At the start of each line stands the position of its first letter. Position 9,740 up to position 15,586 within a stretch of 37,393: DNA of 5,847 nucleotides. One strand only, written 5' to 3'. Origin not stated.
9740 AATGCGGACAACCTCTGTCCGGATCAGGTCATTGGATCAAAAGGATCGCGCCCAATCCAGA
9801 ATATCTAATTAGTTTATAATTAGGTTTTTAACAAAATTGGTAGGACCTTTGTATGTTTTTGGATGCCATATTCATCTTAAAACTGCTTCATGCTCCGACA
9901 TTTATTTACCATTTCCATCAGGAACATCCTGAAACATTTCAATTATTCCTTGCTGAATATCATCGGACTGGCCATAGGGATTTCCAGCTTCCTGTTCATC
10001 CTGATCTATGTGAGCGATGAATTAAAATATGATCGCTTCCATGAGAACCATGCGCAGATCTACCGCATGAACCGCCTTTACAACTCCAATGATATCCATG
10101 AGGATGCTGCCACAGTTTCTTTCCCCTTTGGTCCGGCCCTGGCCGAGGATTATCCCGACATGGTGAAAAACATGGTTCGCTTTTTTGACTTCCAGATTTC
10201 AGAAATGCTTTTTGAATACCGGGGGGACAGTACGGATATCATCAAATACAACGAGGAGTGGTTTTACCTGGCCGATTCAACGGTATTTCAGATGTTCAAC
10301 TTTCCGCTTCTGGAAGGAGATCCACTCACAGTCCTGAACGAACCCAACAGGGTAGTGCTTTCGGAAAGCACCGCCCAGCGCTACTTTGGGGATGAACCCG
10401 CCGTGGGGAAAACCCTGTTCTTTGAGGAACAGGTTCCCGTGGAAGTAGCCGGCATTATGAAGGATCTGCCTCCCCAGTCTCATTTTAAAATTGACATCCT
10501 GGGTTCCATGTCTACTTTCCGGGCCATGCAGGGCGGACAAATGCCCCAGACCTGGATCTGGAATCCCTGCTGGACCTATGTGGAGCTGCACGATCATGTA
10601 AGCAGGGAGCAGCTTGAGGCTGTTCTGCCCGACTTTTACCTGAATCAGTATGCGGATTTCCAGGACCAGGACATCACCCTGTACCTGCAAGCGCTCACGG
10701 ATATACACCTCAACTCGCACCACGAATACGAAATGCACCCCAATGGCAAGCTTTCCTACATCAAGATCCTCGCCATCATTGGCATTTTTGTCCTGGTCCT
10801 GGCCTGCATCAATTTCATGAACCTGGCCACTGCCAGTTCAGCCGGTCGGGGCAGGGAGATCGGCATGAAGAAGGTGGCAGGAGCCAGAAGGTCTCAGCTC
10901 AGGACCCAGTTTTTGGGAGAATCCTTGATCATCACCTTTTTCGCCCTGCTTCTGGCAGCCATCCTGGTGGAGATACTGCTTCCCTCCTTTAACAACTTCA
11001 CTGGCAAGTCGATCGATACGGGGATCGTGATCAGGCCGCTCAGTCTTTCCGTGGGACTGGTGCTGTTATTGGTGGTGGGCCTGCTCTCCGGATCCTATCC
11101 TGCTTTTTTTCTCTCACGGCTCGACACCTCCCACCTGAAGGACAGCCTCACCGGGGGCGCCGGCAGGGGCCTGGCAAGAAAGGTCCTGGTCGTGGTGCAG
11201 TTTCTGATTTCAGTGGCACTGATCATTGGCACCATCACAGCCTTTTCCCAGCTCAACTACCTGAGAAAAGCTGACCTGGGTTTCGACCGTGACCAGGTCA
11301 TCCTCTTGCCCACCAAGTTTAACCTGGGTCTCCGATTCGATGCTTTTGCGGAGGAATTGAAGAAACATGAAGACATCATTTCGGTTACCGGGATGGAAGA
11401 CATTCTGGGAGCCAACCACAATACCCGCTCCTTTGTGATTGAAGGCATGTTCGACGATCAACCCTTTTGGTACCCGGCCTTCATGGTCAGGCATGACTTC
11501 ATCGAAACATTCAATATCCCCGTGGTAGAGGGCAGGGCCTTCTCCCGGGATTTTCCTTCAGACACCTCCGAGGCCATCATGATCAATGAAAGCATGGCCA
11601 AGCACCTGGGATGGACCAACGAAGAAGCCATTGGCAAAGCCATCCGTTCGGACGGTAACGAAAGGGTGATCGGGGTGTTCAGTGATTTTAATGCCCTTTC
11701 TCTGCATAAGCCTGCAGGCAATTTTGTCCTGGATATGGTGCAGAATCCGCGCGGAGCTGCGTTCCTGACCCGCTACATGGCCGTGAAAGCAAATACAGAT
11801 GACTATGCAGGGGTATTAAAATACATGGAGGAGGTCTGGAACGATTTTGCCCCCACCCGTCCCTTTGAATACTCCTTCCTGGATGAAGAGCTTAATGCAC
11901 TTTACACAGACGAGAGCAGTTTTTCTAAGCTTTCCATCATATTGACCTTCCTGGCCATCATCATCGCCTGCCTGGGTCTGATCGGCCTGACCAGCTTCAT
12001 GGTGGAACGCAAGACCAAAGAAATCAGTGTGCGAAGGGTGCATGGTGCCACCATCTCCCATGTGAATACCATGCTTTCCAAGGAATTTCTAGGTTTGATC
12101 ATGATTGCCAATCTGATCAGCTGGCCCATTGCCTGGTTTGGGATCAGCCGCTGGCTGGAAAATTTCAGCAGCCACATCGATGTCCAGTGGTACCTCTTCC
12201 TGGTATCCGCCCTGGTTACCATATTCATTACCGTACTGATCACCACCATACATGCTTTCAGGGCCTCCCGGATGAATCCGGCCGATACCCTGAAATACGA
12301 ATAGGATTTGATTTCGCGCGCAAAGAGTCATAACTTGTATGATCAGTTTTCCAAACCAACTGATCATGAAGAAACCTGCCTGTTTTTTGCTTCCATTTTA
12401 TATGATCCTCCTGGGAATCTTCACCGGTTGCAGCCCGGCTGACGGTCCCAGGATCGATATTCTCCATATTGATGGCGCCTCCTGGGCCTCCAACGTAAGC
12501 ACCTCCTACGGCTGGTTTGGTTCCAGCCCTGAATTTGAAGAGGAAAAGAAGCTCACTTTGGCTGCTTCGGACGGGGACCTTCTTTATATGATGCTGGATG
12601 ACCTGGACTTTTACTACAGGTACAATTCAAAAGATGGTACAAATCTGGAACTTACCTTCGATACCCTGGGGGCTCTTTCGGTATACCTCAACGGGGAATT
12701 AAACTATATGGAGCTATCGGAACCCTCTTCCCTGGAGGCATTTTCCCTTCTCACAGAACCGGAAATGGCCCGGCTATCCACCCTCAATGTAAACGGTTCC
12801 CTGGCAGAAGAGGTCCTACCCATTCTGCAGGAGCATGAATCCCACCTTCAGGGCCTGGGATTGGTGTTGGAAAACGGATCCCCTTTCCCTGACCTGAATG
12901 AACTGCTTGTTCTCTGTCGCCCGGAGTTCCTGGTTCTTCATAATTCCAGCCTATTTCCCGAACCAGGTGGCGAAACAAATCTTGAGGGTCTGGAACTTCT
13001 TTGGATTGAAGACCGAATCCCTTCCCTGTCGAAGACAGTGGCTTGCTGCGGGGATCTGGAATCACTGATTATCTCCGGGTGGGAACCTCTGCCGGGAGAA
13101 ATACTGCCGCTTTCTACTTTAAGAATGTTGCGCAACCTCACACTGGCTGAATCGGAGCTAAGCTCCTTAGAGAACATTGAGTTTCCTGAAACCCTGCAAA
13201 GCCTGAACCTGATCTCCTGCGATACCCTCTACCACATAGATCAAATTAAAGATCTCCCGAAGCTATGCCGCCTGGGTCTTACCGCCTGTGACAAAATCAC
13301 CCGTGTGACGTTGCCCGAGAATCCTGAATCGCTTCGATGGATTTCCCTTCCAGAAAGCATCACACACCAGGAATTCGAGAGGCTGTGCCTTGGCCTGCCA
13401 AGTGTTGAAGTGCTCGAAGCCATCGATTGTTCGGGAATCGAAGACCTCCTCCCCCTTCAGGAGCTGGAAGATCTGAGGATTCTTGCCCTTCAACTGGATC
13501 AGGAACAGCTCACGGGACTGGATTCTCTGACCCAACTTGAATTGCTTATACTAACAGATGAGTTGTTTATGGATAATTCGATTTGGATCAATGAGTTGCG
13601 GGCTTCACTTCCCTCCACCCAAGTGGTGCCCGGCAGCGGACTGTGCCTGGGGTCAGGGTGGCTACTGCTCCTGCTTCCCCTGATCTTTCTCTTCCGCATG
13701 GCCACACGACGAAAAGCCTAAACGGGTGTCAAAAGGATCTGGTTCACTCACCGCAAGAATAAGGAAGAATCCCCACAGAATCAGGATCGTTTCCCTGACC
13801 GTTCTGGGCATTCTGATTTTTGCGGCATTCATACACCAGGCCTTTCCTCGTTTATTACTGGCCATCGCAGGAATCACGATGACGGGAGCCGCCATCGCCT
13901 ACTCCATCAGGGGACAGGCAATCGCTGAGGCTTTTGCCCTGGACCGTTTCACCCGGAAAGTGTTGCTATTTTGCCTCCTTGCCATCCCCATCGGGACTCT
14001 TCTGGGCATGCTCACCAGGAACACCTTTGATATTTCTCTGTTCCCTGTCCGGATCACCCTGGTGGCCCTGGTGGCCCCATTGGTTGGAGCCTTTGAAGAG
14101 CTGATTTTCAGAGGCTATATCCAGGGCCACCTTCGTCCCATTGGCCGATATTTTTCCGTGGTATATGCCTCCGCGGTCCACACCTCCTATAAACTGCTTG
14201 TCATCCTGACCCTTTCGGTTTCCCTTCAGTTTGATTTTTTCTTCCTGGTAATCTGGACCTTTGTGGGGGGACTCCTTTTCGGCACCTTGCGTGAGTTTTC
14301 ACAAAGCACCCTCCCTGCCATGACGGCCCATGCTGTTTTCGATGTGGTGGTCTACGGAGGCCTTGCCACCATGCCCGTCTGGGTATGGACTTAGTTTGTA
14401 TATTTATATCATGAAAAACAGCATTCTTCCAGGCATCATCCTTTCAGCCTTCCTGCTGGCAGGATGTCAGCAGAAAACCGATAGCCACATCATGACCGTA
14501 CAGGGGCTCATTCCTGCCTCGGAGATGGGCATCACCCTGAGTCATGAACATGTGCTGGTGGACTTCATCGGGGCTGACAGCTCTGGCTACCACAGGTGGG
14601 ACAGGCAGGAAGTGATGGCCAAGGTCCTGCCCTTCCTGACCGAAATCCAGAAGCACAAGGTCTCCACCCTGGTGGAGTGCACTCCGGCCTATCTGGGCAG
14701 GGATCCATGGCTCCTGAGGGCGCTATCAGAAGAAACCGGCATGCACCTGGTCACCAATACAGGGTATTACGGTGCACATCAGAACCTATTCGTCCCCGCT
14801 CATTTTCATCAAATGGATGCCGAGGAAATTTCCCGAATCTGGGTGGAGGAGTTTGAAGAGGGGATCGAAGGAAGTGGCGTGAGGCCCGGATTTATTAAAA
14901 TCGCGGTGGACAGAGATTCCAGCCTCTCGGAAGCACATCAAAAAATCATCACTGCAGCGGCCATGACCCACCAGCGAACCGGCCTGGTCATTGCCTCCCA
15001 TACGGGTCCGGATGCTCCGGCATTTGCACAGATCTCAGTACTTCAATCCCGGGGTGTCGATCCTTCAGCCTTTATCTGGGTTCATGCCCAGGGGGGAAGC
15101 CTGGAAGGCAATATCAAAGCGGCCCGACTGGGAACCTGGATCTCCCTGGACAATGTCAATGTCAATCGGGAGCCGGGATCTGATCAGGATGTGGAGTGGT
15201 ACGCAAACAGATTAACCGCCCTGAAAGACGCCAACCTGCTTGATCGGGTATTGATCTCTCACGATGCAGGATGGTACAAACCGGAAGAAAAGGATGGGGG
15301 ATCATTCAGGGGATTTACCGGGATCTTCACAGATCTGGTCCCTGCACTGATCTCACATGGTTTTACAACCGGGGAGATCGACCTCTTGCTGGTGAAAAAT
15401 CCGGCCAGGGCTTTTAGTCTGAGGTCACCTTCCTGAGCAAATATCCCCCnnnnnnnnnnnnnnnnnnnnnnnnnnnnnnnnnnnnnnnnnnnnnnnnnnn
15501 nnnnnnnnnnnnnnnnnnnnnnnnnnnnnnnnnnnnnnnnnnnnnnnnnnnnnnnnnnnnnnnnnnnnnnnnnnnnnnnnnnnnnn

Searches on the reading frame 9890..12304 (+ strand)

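Call 10: search_protein_families(library=pfam, proteins=[window:9890-12304:+], max_evalue=0.001)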
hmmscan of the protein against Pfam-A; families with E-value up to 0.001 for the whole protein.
window:9890-12304:+ (804 aa): 2 families
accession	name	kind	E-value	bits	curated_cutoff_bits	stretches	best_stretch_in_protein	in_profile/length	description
PF12704.14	MacB_PCD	-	1.1e-31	111.2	27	2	20-245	1-203/207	MacB-like periplasmic core domain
PF02687.27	FtsX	-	1.3e-29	103.1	25.5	2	296-411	2-118/120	FtsX-like permease C-terminal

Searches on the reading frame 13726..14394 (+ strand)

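Call 10: search_protein_families(library=pfam, proteins=[window:13726-14394:+], max_evalue=0.001)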
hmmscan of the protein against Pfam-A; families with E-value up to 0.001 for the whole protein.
window:13726-14394:+ (222 aa): 1 family
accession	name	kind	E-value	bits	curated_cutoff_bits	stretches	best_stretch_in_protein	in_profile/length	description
PF02517.21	Rce1-like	-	1.3e-12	48.3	22.4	1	110-208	5-93/93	Type II CAAX prenyl endopeptidase Rce1-like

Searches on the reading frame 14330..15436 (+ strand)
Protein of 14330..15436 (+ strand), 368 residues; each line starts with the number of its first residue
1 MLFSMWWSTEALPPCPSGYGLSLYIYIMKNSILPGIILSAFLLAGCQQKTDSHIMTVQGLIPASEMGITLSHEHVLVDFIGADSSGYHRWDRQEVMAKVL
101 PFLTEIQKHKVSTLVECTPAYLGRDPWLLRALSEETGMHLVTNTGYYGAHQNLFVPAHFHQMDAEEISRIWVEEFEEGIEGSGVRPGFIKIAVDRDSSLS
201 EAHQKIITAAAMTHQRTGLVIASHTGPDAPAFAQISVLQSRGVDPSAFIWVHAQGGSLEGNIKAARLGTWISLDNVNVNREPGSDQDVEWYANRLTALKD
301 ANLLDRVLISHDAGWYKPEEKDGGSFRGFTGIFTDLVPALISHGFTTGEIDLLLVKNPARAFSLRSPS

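Call 10: search_protein_families(library=pfam, proteins=[window:14330-15436:+], max_evalue=0.001)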
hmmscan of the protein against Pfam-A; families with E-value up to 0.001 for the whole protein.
window:14330-15436:+ (368 aa): 1 family
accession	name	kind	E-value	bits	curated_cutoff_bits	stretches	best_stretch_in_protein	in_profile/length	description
PF02126.24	PTE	-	1e-49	170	22.4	1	63-362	3-297/298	Phosphotriesterase family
